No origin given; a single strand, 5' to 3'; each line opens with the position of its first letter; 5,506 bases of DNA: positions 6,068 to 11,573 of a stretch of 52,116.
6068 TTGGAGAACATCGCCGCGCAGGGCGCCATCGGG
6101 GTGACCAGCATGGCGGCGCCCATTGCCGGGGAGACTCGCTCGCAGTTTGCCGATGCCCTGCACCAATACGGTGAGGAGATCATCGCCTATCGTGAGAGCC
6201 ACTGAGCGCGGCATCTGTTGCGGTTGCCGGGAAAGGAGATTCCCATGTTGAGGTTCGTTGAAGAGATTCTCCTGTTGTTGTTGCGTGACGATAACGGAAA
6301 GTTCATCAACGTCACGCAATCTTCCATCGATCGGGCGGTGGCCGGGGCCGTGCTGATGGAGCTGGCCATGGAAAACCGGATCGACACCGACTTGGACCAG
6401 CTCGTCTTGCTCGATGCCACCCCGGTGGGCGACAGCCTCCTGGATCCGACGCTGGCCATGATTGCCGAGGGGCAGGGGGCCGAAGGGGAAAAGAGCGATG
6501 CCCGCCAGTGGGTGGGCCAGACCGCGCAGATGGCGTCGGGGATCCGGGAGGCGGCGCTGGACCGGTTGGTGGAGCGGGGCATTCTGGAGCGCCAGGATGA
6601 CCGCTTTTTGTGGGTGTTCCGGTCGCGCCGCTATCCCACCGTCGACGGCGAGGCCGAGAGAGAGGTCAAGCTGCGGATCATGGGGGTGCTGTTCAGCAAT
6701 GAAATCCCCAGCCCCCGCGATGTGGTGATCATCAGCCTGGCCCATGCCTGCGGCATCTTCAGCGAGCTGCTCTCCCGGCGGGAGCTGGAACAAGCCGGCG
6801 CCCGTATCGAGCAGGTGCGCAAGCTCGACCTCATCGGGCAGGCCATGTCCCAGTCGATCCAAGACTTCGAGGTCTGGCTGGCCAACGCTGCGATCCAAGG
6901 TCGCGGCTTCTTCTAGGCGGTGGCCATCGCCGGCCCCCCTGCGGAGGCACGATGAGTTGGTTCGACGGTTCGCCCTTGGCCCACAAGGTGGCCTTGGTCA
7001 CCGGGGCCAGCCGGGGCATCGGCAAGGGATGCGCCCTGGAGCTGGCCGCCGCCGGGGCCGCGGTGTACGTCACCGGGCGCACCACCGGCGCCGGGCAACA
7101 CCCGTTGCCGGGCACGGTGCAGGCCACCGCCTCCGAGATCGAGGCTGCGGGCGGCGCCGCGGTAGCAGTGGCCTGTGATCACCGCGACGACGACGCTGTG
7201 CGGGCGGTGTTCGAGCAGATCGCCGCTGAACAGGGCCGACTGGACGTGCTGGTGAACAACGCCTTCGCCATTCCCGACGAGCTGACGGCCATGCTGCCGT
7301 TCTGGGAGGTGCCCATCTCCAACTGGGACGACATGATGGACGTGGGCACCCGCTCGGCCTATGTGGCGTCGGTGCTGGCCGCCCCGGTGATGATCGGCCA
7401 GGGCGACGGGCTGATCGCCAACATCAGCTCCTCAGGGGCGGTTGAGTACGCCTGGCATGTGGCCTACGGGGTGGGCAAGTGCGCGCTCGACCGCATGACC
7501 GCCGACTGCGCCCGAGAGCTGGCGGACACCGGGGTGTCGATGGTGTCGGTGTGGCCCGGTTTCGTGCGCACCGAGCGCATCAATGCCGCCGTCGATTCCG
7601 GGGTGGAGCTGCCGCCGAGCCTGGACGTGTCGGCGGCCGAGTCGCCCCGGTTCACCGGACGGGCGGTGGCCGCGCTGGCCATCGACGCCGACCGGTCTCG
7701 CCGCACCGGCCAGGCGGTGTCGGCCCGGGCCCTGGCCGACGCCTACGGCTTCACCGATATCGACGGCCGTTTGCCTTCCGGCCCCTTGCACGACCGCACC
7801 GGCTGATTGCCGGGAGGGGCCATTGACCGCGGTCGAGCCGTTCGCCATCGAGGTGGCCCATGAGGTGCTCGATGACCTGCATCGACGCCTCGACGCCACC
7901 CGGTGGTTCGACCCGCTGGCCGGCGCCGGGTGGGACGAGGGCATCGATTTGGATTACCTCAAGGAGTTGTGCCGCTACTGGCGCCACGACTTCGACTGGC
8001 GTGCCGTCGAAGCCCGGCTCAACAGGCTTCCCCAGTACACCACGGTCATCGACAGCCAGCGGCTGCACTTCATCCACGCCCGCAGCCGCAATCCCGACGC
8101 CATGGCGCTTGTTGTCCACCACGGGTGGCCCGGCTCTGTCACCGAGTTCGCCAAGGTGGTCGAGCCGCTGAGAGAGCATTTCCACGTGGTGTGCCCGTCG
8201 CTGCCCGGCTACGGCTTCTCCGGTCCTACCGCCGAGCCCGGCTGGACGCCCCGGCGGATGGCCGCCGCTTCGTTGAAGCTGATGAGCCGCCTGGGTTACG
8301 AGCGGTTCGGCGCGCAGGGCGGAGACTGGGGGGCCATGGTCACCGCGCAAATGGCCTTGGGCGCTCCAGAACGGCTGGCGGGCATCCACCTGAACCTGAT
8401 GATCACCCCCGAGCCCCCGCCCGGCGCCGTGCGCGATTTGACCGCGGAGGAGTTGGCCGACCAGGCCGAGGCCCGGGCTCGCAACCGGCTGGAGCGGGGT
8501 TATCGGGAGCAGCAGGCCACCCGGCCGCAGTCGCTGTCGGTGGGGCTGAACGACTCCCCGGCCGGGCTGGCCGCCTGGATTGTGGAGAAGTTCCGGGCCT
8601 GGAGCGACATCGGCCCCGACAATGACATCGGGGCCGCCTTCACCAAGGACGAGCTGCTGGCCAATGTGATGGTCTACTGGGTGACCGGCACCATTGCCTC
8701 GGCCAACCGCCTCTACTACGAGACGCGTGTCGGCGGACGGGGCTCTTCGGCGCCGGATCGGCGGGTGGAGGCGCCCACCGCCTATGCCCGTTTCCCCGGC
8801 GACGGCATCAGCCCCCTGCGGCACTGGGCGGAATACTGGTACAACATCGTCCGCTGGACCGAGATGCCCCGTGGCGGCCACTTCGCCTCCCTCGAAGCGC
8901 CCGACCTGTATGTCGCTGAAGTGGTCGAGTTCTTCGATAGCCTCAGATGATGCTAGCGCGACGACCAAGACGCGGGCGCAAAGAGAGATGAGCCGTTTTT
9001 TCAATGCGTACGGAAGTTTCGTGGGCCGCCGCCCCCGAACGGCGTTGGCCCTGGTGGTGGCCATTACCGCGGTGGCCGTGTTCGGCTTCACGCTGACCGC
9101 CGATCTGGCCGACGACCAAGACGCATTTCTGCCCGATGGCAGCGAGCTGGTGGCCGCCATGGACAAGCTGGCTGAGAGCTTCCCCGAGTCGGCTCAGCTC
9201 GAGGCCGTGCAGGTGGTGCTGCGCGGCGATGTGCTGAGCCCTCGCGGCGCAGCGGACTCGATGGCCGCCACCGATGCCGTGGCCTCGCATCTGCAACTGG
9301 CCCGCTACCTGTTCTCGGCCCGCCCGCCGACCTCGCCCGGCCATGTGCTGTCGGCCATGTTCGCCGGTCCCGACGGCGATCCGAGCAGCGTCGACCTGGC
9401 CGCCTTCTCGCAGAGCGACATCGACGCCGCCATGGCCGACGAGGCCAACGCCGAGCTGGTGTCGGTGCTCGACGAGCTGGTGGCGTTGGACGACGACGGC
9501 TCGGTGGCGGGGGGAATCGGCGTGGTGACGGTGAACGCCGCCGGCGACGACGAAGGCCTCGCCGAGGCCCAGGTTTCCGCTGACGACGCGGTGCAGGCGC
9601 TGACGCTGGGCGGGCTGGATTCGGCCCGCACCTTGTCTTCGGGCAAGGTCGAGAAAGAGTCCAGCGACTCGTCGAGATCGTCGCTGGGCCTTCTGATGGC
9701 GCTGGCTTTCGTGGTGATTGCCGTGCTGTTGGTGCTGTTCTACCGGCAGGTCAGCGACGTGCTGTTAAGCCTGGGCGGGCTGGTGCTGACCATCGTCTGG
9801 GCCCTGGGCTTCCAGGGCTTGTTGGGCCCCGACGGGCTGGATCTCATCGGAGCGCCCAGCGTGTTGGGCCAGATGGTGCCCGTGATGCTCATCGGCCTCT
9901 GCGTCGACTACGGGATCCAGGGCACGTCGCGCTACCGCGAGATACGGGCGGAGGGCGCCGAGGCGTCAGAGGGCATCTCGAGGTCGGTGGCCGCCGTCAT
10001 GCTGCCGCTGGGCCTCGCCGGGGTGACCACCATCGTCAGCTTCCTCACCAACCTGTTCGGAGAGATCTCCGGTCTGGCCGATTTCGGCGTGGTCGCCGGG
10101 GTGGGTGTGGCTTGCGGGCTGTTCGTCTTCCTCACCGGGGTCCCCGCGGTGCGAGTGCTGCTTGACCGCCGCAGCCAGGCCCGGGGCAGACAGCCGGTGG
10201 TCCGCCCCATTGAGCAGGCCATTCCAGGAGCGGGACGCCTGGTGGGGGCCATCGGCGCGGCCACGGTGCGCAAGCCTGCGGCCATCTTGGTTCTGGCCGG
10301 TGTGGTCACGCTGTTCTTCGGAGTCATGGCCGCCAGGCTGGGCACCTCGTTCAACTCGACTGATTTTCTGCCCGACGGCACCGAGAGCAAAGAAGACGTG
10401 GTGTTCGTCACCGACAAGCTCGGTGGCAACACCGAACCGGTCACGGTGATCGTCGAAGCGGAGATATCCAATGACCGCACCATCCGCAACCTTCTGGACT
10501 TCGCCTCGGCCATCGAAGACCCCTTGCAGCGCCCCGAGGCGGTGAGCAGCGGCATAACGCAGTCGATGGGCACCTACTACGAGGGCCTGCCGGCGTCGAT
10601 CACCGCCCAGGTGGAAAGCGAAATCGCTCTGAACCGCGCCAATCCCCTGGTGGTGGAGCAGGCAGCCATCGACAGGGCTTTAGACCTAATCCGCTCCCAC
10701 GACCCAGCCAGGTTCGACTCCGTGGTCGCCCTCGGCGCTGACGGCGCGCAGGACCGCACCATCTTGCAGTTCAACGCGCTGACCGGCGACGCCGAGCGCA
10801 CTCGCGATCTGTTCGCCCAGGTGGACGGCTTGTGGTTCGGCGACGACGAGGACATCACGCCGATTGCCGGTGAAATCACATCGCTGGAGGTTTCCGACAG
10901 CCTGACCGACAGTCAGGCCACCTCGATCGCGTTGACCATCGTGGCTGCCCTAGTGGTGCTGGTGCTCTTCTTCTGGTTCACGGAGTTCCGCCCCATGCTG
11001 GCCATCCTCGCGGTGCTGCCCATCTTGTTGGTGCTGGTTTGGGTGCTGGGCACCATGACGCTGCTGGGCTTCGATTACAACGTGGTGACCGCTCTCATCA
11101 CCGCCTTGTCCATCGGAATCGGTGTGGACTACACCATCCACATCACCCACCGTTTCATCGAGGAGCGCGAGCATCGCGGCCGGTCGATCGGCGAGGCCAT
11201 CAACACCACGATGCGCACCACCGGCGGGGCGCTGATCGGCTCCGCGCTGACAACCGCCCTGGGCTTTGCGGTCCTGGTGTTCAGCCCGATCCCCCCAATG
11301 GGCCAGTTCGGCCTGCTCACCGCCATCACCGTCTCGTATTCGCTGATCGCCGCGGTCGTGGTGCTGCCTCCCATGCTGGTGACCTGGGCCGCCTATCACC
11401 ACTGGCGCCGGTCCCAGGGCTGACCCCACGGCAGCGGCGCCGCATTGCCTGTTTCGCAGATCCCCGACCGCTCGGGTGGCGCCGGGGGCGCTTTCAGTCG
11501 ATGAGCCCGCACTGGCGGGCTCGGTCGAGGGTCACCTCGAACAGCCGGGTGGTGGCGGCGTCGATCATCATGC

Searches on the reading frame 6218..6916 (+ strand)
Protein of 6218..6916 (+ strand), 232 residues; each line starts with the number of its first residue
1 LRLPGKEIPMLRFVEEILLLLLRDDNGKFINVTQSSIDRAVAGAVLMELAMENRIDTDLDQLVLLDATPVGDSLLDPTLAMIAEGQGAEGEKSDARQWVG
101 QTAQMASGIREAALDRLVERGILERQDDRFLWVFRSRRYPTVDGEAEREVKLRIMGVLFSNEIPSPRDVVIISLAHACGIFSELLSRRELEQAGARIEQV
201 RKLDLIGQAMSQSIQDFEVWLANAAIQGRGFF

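Call 65: search_protein_families(library=pfam, proteins=[window:6218-6916:+], max_evalue=0.00001)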
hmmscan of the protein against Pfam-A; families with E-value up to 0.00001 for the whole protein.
window:6218-6916:+ (232 aa): 1 family
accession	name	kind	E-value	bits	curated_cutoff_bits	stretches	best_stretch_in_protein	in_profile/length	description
PF05719.16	GPP34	-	7e-46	157.2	29.1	1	15-216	3-200/201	Golgi phosphoprotein 3 (GPP34)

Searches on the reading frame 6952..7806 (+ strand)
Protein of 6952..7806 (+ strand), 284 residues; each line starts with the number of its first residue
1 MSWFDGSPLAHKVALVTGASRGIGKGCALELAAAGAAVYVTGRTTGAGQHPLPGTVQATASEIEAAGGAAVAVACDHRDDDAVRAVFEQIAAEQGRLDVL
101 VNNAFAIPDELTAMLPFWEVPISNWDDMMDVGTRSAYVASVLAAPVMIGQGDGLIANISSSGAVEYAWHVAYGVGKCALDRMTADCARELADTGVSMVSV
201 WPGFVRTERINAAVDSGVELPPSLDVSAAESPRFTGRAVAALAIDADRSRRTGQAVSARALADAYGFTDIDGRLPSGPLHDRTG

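Call 65: search_protein_families(library=pfam, proteins=[window:6952-7806:+], max_evalue=0.00001)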
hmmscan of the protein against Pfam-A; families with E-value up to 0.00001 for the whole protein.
window:6952-7806:+ (284 aa): 3 families
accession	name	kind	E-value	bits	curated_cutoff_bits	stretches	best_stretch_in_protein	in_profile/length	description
PF00106.31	adh_short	-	6.3e-40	137.2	26.6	1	12-209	1-186/195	short chain dehydrogenase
PF13561.12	adh_short_C2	-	8.3e-30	104.5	27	1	18-213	1-184/236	Enoyl-(Acyl carrier protein) reductase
PF08659.16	KR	-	2.8e-07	31.1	22.6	1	14-185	3-162/180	KR domain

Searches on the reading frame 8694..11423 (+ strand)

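Call 65: search_protein_families(library=pfam, proteins=[window:8694-11423:+], max_evalue=0.00001)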
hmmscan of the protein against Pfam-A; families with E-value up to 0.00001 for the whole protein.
window:8694-11423:+ (909 aa): 5 families
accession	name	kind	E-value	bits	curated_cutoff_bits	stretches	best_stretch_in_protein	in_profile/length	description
PF03176.21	MMPL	-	1.7e-41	142.7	20.5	2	145-498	2-313/333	MMPL family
PF02460.24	Patched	-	2.3e-09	37.6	23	1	747-895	4-154/156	Patched SSD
PF12349.14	Sterol-sensing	-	3.9e-08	33.7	22.3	0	766-893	5-131/153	Sterol-sensing domain of SREBP cleavage-activation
PF00873.25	ACR_tran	-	2.3e-06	26.1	28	1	744-897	334-487/1021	AcrB/AcrD/AcrF family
PF02355.23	SecD_SecF_C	-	4.5e-06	26.6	20.5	1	732-898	20-186/189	Protein export membrane protein SecD/SecF, C-terminal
